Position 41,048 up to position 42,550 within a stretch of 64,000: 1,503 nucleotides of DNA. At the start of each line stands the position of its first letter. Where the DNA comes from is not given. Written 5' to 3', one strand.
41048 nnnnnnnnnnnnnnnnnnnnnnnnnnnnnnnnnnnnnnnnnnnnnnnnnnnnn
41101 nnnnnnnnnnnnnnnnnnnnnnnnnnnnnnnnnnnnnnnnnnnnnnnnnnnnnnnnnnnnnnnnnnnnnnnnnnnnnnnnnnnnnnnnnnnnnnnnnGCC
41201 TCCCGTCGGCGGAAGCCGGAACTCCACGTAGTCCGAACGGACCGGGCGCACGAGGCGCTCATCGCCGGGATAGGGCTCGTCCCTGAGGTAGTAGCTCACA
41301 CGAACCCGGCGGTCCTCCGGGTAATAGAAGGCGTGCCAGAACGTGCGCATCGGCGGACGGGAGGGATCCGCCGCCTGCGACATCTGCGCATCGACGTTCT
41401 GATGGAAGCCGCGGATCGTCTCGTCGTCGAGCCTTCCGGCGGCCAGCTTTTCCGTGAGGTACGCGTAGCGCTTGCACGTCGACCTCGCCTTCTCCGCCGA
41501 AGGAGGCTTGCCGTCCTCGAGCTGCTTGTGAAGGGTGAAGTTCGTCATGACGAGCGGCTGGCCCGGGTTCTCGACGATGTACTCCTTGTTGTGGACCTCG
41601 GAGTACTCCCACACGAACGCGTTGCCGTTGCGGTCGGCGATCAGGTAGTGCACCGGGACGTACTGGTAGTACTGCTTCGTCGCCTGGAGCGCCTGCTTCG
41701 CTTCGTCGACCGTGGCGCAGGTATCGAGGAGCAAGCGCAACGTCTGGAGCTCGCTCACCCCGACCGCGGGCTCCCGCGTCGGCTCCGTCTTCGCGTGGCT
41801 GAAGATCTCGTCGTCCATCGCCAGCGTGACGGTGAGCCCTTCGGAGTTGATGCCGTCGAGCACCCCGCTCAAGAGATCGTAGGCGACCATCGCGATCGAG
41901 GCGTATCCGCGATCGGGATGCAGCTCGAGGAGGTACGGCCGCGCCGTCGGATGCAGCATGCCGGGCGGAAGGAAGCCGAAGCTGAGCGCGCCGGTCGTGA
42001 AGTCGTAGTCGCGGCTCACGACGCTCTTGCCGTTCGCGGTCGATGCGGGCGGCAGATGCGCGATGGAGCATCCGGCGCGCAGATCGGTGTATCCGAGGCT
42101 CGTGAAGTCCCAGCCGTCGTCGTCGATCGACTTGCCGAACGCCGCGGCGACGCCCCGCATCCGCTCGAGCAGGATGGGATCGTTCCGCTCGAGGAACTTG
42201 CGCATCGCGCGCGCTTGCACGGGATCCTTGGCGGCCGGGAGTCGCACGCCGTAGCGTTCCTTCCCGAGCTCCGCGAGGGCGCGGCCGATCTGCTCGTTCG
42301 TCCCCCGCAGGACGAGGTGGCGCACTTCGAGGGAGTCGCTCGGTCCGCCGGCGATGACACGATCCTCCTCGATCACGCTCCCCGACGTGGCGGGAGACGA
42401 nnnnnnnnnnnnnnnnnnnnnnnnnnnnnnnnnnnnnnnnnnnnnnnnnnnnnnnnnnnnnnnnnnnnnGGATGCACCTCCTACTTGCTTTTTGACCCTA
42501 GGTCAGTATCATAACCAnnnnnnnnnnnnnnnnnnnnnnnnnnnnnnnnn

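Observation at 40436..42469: Ntn-hydrolase (C45-like) fused to eight RNI-type leucine-rich repeats on a lipoprotein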

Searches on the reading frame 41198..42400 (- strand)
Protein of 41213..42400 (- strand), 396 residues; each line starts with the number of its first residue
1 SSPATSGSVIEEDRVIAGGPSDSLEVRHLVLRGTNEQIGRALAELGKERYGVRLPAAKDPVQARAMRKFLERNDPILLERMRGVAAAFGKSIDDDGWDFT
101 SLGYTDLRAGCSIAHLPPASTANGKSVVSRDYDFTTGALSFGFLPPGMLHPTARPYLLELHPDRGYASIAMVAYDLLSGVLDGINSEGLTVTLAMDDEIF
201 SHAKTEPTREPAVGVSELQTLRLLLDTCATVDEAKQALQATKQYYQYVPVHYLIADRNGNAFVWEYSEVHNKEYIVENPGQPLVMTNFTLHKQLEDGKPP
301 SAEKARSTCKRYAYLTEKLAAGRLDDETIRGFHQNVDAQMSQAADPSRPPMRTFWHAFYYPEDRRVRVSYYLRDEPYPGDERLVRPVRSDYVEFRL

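Call 9: search_solved_structures(query=window:41213-42400:-, max_evalue=10, show_alignments=4)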
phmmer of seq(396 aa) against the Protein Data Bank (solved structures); distinct sequences matched with E-value up to 10: 10.
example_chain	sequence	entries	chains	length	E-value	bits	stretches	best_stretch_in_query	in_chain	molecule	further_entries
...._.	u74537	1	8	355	0.00021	23.9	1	164-288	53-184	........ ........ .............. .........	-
3ain_A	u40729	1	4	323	1.3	11.4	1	293-341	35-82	303aa long hypothetical esterase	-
3aik_A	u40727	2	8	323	1.4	11.4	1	293-341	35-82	303aa long hypothetical esterase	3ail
3aim_A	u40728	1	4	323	1.4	11.4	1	293-341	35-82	303aa long hypothetical esterase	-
3aio_A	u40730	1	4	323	1.4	11.4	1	293-341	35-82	303aa long hypothetical esterase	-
2dbo_A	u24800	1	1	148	1.5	11.3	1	275-319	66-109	D-tyrosyl-tRNA(Tyr) deacylase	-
5gs7_A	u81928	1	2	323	1.7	11.1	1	181-263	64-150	Choloylglycine hydrolase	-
6a8t_A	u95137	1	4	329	1.7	11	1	181-263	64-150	Bile salt hydrolase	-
6a8q_A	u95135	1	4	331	1.7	11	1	181-263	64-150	Bile salt hydrolase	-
4wl3_A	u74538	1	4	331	1.7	11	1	181-263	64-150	Bile salt hydrolase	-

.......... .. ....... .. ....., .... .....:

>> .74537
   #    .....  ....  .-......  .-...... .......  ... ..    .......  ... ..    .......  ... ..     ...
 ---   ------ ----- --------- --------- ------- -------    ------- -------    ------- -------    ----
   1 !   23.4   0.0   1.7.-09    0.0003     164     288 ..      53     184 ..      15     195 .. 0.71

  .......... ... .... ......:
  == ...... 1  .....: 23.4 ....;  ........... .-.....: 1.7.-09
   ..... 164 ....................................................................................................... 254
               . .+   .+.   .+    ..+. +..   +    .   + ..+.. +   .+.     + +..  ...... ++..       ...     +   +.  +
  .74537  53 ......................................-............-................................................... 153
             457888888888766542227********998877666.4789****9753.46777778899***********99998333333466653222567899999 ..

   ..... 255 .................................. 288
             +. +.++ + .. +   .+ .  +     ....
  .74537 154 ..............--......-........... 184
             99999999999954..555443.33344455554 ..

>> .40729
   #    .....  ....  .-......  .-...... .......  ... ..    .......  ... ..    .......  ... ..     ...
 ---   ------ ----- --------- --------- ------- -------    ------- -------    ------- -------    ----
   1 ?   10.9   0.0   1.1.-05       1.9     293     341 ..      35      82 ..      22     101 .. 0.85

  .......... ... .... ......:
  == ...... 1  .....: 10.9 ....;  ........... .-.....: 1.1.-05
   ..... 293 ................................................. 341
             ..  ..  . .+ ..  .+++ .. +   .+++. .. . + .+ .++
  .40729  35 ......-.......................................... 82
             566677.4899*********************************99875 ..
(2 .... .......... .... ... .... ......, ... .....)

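Call 42: search_protein_representatives(protein=window:41198-42379:-)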
Query: 394 residues. Proteins with E-value up to 0.001 (for the whole library): 739; up to 1e-10: 414; up to 1e-30: 200. The best 150 are listed.
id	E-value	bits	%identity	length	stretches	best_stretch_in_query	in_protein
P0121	3.0e-165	566.6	65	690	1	5-393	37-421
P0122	6.5e-157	539.2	80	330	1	2-304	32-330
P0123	7.8e-136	469.8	57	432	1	3-389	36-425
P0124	2.9e-128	444.9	65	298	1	57-350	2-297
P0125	9.9e-121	420.1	66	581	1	112-393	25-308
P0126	1.3e-105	370.3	84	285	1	1-198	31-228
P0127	6.6e-104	364.7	48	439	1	1-390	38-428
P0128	1.5e-101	356.9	46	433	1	6-391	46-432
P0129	2.1e-99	349.8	47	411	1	6-368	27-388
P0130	7.2e-93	328.3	71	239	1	5-215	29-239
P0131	1.4e-89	317.5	54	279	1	121-392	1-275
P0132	1.6e-89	317.4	44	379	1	3-369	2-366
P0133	1.7e-89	317.2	44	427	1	5-371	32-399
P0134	3.6e-86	306.3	71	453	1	206-393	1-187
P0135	7.7e-85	301.9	43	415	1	4-389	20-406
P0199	2.5e-58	214.6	43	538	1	5-288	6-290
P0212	5.2e-55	203.7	38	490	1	8-392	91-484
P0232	1.0e-50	189.6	37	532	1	7-351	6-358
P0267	3.6e-42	161.4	38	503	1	6-288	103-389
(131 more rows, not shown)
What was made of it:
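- Closest known: Standalone bacterial 'C45 family peptidase' proteins of about 375-440 aa. Same: Same catalytic subfamily: 30-57% identity over the whole catalytic domain, including the C-terminal beta-hairpin extension (call 42).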

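Call 44: find_homologous_proteins(query=A2, max_evalue=1e-10)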
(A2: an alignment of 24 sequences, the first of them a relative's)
Query A2 (24 sequences) (432 aa, profile of the alignment): 960 proteins with E <= 1e-10 among 8000 candidates; the best 120 are listed.
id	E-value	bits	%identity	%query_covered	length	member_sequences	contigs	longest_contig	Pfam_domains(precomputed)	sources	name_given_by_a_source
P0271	3.9e-166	571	50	90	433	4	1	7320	PF03417.22,PF02275.24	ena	-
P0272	5.2e-163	561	48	90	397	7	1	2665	PF03417.22,PF02275.24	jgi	jgi:hypothetical protein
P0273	2.0e-162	559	65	100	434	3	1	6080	PF03417.22,PF02275.24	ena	-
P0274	2.6e-162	558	67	91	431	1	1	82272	PF03417.22,PF02275.24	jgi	jgi:hypothetical protein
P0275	3.8e-162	558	65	99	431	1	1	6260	PF03417.22,PF02275.24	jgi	jgi:hypothetical protein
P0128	5.2e-162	557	48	89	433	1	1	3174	PF03417.22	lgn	-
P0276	9.5e-162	556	47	90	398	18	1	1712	PF03417.22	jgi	jgi:hypothetical protein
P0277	1.3e-161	556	64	99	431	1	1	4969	PF03417.22,PF02275.24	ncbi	-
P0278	1.8e-161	555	62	96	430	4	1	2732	PF03417.22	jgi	jgi:hypothetical protein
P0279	2.0e-161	555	64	95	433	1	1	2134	PF03417.22,PF02275.24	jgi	jgi:hypothetical protein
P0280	2.3e-161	555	49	95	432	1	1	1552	PF03417.22,PF02275.24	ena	-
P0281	2.7e-161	555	67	99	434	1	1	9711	PF03417.22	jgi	jgi:hypothetical protein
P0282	3.0e-161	555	63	99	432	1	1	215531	PF03417.22,PF02275.24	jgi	jgi:hypothetical protein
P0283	3.9e-161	554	68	91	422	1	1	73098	PF03417.22,PF02275.24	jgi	jgi:hypothetical protein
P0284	1.1e-160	553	62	99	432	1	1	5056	PF03417.22,PF02275.24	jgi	jgi:hypothetical protein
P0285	1.7e-160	552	63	98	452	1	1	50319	PF03417.22,PF02275.24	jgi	jgi:hypothetical protein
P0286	2.1e-160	552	68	97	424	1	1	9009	PF03417.22,PF02275.24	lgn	-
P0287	3.1e-160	551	63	99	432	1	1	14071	PF03417.22,PF02275.24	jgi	jgi:hypothetical protein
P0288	3.4e-160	551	67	92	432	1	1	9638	PF03417.22,PF02275.24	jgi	jgi:hypothetical protein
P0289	3.9e-160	551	63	97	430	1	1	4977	PF03417.22,PF02275.24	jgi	jgi:hypothetical protein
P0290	4.1e-160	551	48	96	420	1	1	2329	PF03417.22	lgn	-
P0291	5.2e-160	551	62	99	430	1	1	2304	PF03417.22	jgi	jgi:hypothetical protein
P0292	5.8e-160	551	45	91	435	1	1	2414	PF03417.22,PF02275.24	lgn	-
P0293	6.2e-160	550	59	100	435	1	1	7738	PF03417.22,PF02275.24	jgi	jgi:predicted choloylglycine hydrolase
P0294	7.2e-160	550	64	91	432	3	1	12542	PF03417.22,PF02275.24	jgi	jgi:hypothetical protein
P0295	7.5e-160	550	62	98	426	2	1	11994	PF03417.22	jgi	jgi:hypothetical protein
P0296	1.2e-159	550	64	100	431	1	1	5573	PF03417.22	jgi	jgi:hypothetical protein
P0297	1.3e-159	549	65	97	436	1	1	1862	PF03417.22,PF02275.24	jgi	jgi:hypothetical protein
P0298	1.4e-159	549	62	100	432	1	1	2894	PF03417.22,PF02275.24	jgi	jgi:hypothetical protein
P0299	1.4e-159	549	67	97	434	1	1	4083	PF03417.22,PF02275.24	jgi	jgi:hypothetical protein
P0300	1.4e-159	549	64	99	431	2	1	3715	PF03417.22,PF02275.24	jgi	jgi:hypothetical protein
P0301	1.7e-159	549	61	96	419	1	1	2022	PF03417.22,PF02275.24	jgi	jgi:hypothetical protein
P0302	1.8e-159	549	50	90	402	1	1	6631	PF03417.22,PF02275.24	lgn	-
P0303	2.3e-159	549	47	98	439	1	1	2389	PF03417.22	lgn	-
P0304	2.7e-159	548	45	99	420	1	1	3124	PF03417.22,PF02275.24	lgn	-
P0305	3.1e-159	548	62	98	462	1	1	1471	PF03417.22,PF02275.24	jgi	jgi:predicted choloylglycine hydrolase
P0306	3.7e-159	548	60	96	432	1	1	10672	PF03417.22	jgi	jgi:hypothetical protein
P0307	4.2e-159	548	68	92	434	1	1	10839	PF03417.22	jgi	jgi:predicted choloylglycine hydrolase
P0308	6.0e-159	547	65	91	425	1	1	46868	PF03417.22,PF02275.24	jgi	jgi:hypothetical protein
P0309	6.2e-159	547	66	92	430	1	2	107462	PF03417.22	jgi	jgi:hypothetical protein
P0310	6.3e-159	547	63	98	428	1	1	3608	PF03417.22,PF02275.24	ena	-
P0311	7.3e-159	547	49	90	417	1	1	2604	PF03417.22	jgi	jgi:hypothetical protein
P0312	9.3e-159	547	63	92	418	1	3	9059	PF03417.22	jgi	jgi:Acyl-coenzyme A:6-aminopenicillanic acid acyl-transferase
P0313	9.3e-159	547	63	97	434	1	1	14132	PF03417.22,PF02275.24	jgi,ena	jgi:predicted choloylglycine hydrolase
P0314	1.0e-158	546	63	97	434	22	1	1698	PF03417.22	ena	-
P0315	1.5e-158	546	66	96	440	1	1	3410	PF03417.22,PF02275.24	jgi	jgi:hypothetical protein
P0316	1.7e-158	546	61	95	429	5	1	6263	PF03417.22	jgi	jgi:hypothetical protein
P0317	1.9e-158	546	46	90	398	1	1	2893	PF03417.22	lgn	-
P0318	2.6e-158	545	64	99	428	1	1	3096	PF03417.22,PF02275.24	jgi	jgi:hypothetical protein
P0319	3.0e-158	545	62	92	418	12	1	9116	PF03417.22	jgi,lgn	-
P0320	3.8e-158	545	63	92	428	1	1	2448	PF03417.22,PF02275.24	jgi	jgi:hypothetical protein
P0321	3.9e-158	545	64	95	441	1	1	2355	PF03417.22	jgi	jgi:hypothetical protein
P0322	4.2e-158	544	49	97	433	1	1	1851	PF03417.22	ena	-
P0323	4.3e-158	544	48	91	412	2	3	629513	PF03417.22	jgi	jgi:hypothetical protein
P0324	5.9e-158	544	49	90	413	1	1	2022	PF03417.22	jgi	jgi:hypothetical protein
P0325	8.7e-158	543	63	91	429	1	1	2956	PF03417.22,PF02275.24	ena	-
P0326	8.8e-158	543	63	91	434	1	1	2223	PF03417.22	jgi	jgi:penicillin V acylase-like amidase (Ntn superfamily)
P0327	9.2e-158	543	63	97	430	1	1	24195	PF03417.22,PF02275.24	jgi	jgi:hypothetical protein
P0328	9.3e-158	543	62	91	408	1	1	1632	PF03417.22,PF02275.24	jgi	jgi:hypothetical protein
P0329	1.0e-157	543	62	97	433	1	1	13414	PF03417.22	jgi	jgi:predicted choloylglycine hydrolase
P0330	1.1e-157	543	67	91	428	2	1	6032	PF03417.22,PF02275.24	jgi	jgi:hypothetical protein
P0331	1.2e-157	543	42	90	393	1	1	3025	PF03417.22,PF02275.24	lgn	-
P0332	1.2e-157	543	48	90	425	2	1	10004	PF03417.22,PF02275.24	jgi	jgi:predicted choloylglycine hydrolase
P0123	1.3e-157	543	100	100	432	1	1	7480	PF03417.22,PF02275.24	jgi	jgi:hypothetical protein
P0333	1.3e-157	543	64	92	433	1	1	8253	PF03417.22,PF02275.24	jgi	jgi:hypothetical protein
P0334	1.3e-157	543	64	92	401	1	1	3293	PF03417.22,PF02275.24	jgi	jgi:predicted choloylglycine hydrolase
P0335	1.3e-157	543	61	96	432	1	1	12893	PF03417.22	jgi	jgi:hypothetical protein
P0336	1.7e-157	542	68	91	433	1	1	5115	PF03417.22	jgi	jgi:hypothetical protein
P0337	1.8e-157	542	64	91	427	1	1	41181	PF03417.22,PF02275.24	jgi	jgi:penicillin V acylase-like amidase (Ntn superfamily)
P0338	1.9e-157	542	59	97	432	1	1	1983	PF03417.22,PF02275.24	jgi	jgi:predicted choloylglycine hydrolase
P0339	2.0e-157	542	63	91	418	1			PF03417.22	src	-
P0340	2.2e-157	542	59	100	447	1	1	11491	PF03417.22,PF02275.24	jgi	jgi:hypothetical protein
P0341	2.5e-157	542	67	92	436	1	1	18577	PF03417.22,PF02275.24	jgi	jgi:hypothetical protein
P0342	3.1e-157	542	63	93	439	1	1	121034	PF03417.22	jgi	jgi:hypothetical protein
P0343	3.2e-157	542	62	93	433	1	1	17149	PF03417.22,PF02275.24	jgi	jgi:hypothetical protein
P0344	3.2e-157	541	60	96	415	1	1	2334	PF03417.22,PF02275.24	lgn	-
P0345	3.3e-157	541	64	92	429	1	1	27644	PF03417.22,PF02275.24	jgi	jgi:hypothetical protein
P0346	3.4e-157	541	63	100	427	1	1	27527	PF03417.22,PF02275.24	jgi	jgi:hypothetical protein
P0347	3.7e-157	541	63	96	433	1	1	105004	PF03417.22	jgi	jgi:hypothetical protein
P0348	4.1e-157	541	46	91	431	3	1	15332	PF03417.22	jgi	jgi:hypothetical protein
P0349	4.5e-157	541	70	100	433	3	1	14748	PF03417.22,PF02275.24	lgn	-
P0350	6.0e-157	541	66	98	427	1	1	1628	PF03417.22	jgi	jgi:hypothetical protein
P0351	6.1e-157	541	60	97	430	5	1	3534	PF03417.22,PF02275.24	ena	-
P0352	8.1e-157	540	49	97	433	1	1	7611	PF03417.22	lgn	-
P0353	8.4e-157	540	63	96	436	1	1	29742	PF03417.22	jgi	jgi:hypothetical protein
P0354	1.0e-156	540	65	92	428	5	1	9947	PF03417.22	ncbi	-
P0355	1.1e-156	540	42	92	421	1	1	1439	PF03417.22,PF02275.24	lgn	-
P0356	1.2e-156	540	64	92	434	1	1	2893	PF03417.22,PF02275.24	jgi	jgi:hypothetical protein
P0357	1.3e-156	540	57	98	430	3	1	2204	PF03417.22,PF02275.24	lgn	-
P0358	1.3e-156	539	46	96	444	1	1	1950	PF03417.22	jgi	jgi:hypothetical protein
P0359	1.4e-156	539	59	98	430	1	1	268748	PF03417.22,PF02275.24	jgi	jgi:predicted choloylglycine hydrolase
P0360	1.5e-156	539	60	95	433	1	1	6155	PF03417.22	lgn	-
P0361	1.6e-156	539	59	94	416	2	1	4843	PF03417.22,PF02275.24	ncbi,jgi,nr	ncbi:MAG TPA: C45 family peptidase [Gemmataceae bacterium]|jgi:hypothetical protein|nr:C45 family pe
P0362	1.6e-156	539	59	99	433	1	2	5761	PF03417.22,PF02275.24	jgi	jgi:hypothetical protein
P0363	1.8e-156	539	59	91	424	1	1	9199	PF03417.22,PF02275.24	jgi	jgi:hypothetical protein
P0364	2.3e-156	539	62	98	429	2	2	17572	PF03417.22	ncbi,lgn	-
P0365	3.1e-156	538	61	98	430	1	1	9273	PF03417.22,PF02275.24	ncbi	-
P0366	3.2e-156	538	44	90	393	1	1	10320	PF03417.22,PF02275.24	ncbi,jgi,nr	ncbi:MAG TPA: C45 family peptidase [Chthonomonadaceae bacterium]|nr:C45 family peptidase [Chthonomon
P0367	3.3e-156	538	65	96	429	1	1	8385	PF03417.22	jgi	jgi:hypothetical protein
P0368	3.4e-156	538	62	99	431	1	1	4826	PF03417.22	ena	-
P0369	4.6e-156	538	62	99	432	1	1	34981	PF03417.22,PF02275.24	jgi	jgi:hypothetical protein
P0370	6.0e-156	537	63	91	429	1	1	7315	PF03417.22,PF02275.24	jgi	jgi:hypothetical protein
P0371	6.3e-156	537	64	92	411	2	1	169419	PF03417.22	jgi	jgi:hypothetical protein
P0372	7.6e-156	537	62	92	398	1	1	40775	PF03417.22,PF02275.24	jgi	jgi:hypothetical protein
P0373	8.1e-156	537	67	90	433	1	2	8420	PF03417.22,PF02275.24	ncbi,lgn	-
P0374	8.2e-156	537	64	100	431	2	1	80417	PF03417.22,PF02275.24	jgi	jgi:hypothetical protein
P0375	8.3e-156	537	62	94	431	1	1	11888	PF03417.22,PF02275.24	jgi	jgi:hypothetical protein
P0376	8.7e-156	537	61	98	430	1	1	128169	PF03417.22,PF02275.24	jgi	jgi:hypothetical protein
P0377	8.9e-156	537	60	99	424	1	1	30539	PF03417.22,PF02275.24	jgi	jgi:hypothetical protein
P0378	9.9e-156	537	87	100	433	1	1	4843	PF03417.22,PF02275.24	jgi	jgi:hypothetical protein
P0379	1.0e-155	537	68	92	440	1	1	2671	PF03417.22,PF02275.24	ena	-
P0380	1.2e-155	536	65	96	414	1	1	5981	PF03417.22,PF02275.24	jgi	jgi:hypothetical protein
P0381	1.3e-155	536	62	100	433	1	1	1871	PF03417.22,PF02275.24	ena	-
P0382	1.7e-155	536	61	96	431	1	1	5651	PF03417.22,PF02275.24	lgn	-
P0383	2.1e-155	536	59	96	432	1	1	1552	PF03417.22,PF02275.24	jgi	jgi:hypothetical protein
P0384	2.5e-155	535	59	97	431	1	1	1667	PF03417.22,PF02275.24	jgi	jgi:hypothetical protein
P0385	2.7e-155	535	40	96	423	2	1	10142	PF03417.22,PF02275.24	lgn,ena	-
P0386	3.7e-155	535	60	99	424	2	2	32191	PF03417.22,PF02275.24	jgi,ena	jgi:predicted choloylglycine hydrolase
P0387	4.1e-155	535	61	96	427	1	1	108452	PF03417.22,PF02275.24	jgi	jgi:predicted choloylglycine hydrolase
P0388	4.7e-155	534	58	99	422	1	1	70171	PF03417.22,PF02275.24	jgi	jgi:hypothetical protein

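Call 45: find_encoding_contigs(protein=P0282, flank=5000, max_places=1)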
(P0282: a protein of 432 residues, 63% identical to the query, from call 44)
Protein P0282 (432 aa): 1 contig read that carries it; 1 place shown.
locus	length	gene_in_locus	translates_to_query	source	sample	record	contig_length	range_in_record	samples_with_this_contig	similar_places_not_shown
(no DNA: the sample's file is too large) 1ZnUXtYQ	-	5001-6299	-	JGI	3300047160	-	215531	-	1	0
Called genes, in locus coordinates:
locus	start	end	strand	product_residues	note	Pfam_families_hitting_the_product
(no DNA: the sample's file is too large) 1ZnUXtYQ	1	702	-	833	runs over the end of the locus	PF01839:FG-GAP (faint), PF13517:FG-GAP_3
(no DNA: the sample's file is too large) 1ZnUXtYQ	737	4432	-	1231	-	PF07719:TPR_2 (faint), PF13174:TPR_6 (faint), PF13428:TPR_14 (faint), PF13432:TPR_16 (faint), PF13525:YfiO (faint), PF14559:TPR_19 (faint), PF09976:TPR_21 (weak), PF13424:TPR_12 (weak), +4 more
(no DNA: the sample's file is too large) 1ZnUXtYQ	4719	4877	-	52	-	-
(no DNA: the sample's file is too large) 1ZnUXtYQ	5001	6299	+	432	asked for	PF03417:AAT, PF02275:CBAH (weak)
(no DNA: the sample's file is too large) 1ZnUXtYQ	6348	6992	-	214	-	PF06114:Peptidase_M78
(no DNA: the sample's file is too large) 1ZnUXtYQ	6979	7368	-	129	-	PF13560:HTH_31, PF12844:HTH_19 (weak)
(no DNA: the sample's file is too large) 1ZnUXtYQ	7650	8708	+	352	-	-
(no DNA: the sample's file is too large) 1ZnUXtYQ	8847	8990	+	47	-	-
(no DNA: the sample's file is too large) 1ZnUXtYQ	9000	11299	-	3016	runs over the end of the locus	PF00890:FAD_binding_2, PF01266:DAO (weak), PF01946:Thi4 (weak), PF12831:FAD_oxidored, PF02770:Acyl-CoA_dh_M, PF00441:Acyl-CoA_dh_1, PF08028:Acyl-CoA_dh_2 (weak), PF00766:ETF_alpha, +2 more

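Call 46: find_encoding_contigs(protein=P0323, flank=5000, max_places=1)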
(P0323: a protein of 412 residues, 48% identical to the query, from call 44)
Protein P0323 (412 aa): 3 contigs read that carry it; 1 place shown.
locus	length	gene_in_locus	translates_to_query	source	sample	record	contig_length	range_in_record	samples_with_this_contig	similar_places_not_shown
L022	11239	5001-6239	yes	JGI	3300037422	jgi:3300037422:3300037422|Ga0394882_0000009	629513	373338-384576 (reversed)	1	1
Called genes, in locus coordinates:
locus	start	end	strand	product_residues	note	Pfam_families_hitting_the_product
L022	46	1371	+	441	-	PF01053:Cys_Met_Meta_PP, PF00266:Aminotran_5 (faint)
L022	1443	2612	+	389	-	PF11398:DUF2813 (faint), PF13175:AAA_15, PF13304:AAA_21, PF13175:AAA_15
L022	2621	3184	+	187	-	PF14103:DUF4276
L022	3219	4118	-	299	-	PF01063:Aminotran_4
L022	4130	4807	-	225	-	PF19798:Sulfotransfer_5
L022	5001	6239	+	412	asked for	PF03417:AAT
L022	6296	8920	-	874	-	PF14312:FG-GAP_2, PF00526:Dicty_CTDC (faint)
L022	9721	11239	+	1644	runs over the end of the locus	-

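Call 47: find_encoding_contigs(protein=P0366, flank=5000, max_places=1)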
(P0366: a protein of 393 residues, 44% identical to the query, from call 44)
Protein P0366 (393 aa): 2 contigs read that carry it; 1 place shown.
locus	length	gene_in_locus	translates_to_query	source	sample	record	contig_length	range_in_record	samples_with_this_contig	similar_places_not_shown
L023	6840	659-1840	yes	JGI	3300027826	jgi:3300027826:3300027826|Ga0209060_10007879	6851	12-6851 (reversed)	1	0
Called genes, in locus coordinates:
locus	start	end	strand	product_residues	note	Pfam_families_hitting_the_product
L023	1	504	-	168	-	?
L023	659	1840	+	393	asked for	PF02275:CBAH (weak), PF03417:AAT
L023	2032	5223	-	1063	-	PF00873:ACR_tran, PF03176:MMPL (weak)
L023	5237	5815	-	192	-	PF12773:DZR (faint), PF13240:Zn_Ribbon_1 (weak)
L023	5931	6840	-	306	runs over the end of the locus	?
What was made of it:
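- Closest known: Standalone bacterial 'C45 family peptidase' proteins of about 375-440 aa. Different: No adjacent TetR in the three contexts examined (calls 45-47).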
